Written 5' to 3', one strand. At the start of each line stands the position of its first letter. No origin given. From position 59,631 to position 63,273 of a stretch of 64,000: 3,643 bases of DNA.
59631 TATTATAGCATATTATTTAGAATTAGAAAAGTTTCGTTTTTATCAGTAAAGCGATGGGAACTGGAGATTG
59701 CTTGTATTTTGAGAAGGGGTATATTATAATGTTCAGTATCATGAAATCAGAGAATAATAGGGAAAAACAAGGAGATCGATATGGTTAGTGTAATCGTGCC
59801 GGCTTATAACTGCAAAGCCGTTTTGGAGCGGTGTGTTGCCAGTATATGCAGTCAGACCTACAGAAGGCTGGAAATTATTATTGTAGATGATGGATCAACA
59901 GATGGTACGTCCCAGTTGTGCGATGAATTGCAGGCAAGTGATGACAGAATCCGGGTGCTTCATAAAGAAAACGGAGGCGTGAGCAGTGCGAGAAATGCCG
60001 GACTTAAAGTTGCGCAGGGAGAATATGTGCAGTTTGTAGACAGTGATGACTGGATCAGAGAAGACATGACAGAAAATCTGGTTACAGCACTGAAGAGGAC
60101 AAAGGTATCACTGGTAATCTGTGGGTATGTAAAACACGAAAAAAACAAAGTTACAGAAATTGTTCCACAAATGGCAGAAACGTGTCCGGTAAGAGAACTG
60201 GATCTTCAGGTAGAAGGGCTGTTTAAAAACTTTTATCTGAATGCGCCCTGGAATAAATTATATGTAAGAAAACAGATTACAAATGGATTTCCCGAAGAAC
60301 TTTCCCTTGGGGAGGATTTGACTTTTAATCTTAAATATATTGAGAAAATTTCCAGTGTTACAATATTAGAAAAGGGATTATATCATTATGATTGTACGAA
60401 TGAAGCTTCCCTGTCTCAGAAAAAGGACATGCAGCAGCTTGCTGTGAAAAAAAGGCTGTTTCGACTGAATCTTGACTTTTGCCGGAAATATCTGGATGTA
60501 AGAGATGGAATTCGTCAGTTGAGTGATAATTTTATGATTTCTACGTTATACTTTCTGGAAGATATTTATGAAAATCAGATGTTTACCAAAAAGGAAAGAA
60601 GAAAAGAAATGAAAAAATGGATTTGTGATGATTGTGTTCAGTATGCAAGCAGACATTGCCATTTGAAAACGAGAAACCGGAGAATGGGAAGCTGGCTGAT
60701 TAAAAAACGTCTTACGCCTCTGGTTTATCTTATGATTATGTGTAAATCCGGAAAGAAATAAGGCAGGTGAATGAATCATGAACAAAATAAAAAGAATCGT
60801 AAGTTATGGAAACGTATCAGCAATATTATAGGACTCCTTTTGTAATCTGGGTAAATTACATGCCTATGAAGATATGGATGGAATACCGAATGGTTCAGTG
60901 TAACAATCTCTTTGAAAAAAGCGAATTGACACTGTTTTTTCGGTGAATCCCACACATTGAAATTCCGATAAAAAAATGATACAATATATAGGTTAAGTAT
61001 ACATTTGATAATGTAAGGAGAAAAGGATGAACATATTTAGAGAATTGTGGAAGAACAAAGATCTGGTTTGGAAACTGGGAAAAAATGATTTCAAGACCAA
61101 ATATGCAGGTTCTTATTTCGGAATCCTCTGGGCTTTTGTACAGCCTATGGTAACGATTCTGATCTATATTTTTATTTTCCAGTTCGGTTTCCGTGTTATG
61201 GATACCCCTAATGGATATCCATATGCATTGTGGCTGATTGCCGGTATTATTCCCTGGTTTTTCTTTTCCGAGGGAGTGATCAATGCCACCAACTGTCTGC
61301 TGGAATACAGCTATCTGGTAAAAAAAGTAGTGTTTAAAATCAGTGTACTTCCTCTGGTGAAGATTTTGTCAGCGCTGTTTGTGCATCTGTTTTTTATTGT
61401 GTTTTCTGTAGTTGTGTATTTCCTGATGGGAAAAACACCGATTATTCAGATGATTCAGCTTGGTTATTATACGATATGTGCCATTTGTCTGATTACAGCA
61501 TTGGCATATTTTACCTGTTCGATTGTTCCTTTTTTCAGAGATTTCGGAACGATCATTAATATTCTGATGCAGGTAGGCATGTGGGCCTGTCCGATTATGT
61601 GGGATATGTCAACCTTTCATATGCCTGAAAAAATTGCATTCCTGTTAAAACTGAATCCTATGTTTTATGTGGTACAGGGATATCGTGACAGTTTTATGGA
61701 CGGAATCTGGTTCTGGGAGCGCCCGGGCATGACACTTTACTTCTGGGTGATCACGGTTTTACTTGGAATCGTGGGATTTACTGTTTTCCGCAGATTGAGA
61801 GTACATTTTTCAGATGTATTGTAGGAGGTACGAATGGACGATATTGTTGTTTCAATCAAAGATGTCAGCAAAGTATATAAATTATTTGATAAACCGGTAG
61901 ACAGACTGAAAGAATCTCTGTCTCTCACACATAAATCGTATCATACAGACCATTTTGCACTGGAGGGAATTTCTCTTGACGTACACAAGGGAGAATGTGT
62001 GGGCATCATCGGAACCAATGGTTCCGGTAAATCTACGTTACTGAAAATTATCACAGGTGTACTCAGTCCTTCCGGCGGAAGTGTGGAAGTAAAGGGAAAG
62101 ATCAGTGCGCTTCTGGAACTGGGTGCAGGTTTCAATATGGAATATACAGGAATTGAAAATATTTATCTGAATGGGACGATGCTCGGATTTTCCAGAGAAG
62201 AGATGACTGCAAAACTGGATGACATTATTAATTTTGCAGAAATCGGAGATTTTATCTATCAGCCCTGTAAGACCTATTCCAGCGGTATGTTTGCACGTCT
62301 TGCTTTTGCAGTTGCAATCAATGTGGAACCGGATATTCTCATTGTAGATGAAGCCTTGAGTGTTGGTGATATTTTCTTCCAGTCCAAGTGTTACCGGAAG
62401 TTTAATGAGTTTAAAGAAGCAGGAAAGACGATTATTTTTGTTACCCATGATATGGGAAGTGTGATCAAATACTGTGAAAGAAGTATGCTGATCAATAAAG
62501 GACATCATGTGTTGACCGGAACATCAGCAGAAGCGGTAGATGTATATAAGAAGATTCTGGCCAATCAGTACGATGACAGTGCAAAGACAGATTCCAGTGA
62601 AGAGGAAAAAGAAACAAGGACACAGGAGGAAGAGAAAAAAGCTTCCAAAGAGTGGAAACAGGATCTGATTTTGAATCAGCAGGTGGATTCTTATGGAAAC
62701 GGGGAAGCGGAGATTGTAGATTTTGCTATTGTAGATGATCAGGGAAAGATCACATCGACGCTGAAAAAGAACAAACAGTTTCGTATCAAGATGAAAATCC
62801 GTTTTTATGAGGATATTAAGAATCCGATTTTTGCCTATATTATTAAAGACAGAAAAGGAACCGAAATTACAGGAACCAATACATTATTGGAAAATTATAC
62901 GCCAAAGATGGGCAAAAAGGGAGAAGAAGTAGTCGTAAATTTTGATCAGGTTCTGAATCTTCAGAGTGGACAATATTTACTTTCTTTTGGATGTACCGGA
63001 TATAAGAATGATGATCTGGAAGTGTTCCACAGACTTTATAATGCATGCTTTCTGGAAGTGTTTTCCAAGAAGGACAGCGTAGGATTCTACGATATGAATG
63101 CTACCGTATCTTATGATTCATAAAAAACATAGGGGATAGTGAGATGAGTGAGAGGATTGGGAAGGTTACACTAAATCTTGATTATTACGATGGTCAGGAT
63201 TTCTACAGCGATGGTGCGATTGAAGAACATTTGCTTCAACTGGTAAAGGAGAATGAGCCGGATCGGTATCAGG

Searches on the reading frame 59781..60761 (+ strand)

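Call 32: search_protein_families(library=pfam, proteins=[window:59781-60761:+], max_evalue=0.001)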
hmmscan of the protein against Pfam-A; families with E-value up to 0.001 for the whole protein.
window:59781-60761:+ (326 aa): 4 families
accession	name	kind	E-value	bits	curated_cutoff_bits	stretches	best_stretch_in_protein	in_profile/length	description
PF00535.33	Glycos_transf_2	-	3.6e-41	141.3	23.3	1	3-130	1-129/168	Glycosyl transferase family 2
PF13641.12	Glyco_tranf_2_3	-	2.9e-14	54.1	27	1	2-112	3-119/230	Glycosyltransferase like family 2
PF10111.15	Glyco_tranf_2_2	-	8.6e-12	45.6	27.3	1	3-193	1-206/276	Glycosyltransferase like family 2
PF13704.12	Glyco_tranf_2_4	-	5.3e-05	24.1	27.5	1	10-92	2-84/98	Glycosyl transferase family 2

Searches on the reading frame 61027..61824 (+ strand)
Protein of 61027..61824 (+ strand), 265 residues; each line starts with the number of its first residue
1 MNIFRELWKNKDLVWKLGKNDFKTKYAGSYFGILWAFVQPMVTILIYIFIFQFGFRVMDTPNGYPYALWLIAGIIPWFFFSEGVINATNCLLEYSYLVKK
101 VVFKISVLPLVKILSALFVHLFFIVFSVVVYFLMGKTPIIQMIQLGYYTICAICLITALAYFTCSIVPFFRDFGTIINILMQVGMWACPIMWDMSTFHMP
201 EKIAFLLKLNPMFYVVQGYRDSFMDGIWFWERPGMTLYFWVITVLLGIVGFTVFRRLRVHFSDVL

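Call 32: search_protein_families(library=pfam, proteins=[window:61027-61824:+], max_evalue=0.001)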
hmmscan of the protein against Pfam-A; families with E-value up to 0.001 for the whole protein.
window:61027-61824:+ (265 aa): 1 family
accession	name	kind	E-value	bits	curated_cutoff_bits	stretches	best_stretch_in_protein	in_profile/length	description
PF01061.29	ABC2_membrane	-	5.6e-14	52.6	26.9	1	14-223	3-210/211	ABC-2 type transporter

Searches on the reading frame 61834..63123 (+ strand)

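Call 32: search_protein_families(library=pfam, proteins=[window:61834-63123:+], max_evalue=0.001)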
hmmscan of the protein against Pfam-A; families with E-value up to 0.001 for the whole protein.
window:61834-63123:+ (429 aa): 4 families
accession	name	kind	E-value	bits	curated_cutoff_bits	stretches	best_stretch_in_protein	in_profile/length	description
PF14524.12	Wzt_C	-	4.3e-43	147.2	30.4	1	285-421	3-143/143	Wzt C-terminal domain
PF00005.33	ABC_tran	-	1.4e-23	84.5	25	1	43-175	1-136/137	ABC transporter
PF13555.12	AAA_29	-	0.00015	21.9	27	1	48-81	17-50/61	P-loop containing region of AAA domain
PF13476.12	AAA_23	-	0.00072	20.7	27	0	54-78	20-44/201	AAA domain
